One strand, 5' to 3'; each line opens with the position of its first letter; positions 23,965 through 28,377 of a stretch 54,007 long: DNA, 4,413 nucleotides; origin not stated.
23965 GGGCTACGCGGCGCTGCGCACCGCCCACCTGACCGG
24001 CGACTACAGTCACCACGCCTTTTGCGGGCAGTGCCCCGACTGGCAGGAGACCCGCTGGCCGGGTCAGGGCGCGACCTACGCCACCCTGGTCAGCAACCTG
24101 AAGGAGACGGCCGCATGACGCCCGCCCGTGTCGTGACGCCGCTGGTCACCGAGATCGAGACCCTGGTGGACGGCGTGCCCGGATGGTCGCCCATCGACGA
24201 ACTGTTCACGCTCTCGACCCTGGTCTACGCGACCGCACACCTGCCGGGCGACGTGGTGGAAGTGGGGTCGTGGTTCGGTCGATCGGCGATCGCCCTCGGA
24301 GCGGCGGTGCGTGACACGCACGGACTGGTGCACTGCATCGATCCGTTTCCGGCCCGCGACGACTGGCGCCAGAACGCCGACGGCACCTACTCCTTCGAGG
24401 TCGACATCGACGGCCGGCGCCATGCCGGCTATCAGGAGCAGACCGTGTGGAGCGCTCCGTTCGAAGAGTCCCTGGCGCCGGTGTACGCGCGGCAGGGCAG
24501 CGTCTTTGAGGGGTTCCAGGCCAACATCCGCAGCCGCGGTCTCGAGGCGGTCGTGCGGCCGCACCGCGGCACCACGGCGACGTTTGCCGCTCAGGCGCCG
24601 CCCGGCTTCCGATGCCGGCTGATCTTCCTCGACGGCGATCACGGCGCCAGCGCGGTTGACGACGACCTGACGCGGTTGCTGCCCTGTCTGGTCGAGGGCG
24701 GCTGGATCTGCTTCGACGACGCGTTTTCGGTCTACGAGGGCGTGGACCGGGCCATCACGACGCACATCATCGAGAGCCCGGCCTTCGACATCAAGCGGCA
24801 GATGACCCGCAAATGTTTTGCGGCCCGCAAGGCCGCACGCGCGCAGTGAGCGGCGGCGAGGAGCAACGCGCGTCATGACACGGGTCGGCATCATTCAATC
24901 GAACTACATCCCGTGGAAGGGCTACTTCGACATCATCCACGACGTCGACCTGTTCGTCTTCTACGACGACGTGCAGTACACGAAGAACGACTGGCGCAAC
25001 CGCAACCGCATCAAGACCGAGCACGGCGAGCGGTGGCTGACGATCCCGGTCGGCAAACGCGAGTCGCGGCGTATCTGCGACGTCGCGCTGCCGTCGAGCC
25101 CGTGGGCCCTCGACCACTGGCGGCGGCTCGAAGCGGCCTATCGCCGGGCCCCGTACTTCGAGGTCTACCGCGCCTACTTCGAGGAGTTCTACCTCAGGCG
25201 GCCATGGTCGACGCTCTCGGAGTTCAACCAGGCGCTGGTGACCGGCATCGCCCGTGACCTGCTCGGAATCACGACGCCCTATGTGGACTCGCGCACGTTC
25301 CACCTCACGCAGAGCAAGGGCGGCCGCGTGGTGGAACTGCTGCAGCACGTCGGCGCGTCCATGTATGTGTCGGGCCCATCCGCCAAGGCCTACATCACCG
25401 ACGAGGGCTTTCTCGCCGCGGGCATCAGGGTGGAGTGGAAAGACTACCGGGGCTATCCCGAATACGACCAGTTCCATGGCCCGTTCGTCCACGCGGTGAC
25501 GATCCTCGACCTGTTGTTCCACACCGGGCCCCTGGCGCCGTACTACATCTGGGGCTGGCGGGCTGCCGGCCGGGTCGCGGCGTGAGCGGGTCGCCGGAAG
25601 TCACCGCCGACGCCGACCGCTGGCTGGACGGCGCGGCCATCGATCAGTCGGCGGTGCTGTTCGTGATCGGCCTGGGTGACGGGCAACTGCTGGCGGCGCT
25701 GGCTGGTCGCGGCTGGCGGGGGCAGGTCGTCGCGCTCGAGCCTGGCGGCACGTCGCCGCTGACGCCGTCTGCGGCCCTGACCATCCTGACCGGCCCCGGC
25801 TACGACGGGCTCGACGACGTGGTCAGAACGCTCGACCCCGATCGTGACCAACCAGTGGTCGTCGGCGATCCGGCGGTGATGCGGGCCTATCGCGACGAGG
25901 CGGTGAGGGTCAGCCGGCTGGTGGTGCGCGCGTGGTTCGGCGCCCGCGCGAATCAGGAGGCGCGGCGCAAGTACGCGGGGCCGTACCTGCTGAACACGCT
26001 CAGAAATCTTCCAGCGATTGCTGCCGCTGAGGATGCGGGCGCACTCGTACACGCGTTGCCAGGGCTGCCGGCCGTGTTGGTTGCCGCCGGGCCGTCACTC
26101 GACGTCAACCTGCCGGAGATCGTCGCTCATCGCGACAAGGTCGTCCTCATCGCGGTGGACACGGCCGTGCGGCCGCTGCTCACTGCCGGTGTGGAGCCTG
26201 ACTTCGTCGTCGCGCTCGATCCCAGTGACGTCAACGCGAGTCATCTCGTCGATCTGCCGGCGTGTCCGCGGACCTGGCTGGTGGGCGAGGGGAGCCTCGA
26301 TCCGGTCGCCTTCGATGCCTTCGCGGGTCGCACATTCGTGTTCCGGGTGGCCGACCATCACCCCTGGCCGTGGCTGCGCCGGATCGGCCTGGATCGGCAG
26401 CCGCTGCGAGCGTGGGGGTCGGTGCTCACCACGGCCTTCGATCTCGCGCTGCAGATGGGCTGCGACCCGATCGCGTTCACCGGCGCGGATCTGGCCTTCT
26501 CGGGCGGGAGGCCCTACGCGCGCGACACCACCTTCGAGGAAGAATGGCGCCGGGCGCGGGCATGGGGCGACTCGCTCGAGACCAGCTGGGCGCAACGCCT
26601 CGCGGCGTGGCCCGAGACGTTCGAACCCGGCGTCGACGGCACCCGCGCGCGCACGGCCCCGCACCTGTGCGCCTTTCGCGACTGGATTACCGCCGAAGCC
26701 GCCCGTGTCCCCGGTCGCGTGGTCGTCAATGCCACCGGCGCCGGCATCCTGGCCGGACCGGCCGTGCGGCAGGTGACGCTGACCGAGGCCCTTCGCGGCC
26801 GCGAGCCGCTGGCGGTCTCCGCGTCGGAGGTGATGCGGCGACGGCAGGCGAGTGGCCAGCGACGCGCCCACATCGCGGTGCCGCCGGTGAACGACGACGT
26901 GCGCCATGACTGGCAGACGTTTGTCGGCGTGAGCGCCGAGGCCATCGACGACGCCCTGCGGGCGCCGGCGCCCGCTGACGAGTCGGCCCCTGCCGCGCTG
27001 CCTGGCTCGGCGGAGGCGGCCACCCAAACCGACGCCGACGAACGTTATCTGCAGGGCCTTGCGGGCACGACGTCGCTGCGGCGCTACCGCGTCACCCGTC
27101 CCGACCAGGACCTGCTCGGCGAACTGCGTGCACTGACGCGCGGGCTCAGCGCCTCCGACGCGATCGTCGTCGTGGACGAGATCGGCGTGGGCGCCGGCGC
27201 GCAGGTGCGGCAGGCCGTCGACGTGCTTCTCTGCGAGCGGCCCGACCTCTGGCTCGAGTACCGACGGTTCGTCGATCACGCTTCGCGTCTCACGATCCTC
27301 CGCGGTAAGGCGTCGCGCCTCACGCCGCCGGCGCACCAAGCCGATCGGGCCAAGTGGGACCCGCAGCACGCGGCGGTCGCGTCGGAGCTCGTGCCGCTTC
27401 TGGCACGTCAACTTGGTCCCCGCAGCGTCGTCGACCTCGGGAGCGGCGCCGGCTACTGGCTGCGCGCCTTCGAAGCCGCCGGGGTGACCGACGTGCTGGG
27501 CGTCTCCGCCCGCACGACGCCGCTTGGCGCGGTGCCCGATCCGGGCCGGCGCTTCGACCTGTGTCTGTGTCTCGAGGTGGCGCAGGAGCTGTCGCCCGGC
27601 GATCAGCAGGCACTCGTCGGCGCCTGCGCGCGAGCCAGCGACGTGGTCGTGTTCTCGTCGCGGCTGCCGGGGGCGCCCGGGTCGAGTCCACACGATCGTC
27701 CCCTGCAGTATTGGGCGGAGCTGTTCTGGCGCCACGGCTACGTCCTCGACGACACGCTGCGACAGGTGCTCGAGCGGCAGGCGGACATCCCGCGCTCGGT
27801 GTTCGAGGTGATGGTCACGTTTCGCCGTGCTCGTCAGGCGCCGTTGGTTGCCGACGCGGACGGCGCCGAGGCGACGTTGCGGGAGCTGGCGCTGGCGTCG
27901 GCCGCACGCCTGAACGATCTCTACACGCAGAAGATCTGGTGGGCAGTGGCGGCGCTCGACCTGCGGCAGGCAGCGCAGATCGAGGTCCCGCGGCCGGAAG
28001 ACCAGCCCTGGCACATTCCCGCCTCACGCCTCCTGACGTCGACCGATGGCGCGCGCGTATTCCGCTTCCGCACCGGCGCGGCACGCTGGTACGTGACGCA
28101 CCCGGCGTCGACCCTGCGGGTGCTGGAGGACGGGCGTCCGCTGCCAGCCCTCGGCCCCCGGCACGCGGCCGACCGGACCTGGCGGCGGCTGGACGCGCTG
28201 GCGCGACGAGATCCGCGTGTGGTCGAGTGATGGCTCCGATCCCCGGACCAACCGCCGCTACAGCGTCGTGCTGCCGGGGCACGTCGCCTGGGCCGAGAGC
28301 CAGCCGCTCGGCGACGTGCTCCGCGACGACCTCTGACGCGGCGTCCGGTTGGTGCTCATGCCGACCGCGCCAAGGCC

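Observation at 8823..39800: Unusually large and enzyme-diverse flagellin-glycosylation island (~31 kb)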

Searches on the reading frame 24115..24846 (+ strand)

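Call 6: search_protein_families(library=pfam, proteins=[window:24115-24846:+], max_evalue=0.01)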
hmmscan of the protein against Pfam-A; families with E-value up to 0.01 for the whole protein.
window:24115-24846:+ (244 aa): 2 families
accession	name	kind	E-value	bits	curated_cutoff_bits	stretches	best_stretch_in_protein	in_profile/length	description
PF13578.12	Methyltransf_24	-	2.4e-19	70.6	26.3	1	48-202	1-104/105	Methyltransferase domain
PF05711.17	TylF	-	7.1e-06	25.9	23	0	166-216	193-241/264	Macrocin-O-methyltransferase (TylF)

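Call 16: search_protein_families(library=ncbifam, proteins=[window:24115-24846:+], max_evalue=0.001)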
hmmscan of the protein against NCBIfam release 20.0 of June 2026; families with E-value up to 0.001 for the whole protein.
window:24115-24846:+ (244 aa): 0 families

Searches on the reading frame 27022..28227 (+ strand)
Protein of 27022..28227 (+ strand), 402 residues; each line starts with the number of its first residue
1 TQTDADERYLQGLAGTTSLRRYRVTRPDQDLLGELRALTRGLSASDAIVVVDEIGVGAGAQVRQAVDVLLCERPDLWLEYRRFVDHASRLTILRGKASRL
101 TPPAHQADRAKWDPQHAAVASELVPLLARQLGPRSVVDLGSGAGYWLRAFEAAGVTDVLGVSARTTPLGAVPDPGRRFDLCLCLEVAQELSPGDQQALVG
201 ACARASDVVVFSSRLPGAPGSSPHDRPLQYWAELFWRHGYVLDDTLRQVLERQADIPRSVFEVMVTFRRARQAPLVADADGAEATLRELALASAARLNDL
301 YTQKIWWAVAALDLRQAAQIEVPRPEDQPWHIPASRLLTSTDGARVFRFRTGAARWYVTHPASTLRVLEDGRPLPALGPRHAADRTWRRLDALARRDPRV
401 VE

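Call 63: search_protein_representatives(protein=window:27022-28227:+)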
Query: 402 residues. Proteins with E-value up to 0.001 (for the whole library): 3982; up to 1e-10: 1067; up to 1e-30: 15. The best 150 are listed.
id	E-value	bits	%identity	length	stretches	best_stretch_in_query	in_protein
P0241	2.3e-112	392.2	54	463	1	4-380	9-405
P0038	4.2e-99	348.6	50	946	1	5-378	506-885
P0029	5.0e-98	345.0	51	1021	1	5-375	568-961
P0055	1.3e-78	281.1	45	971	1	3-375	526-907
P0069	1.8e-73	264.2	42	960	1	25-385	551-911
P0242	2.1e-66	240.9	55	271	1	166-383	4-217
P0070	2.9e-60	220.7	42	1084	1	38-382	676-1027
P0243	1.4e-57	211.9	42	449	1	37-378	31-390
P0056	4.9e-45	170.5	36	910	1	30-375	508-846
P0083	4.7e-44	167.3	38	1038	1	29-377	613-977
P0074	7.1e-42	160.1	50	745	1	3-167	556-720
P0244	1.5e-40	155.8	37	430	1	46-377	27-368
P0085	2.9e-36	141.7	35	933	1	34-374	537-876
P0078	1.6e-33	132.6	37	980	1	46-357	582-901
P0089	4.7e-32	127.8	32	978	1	42-376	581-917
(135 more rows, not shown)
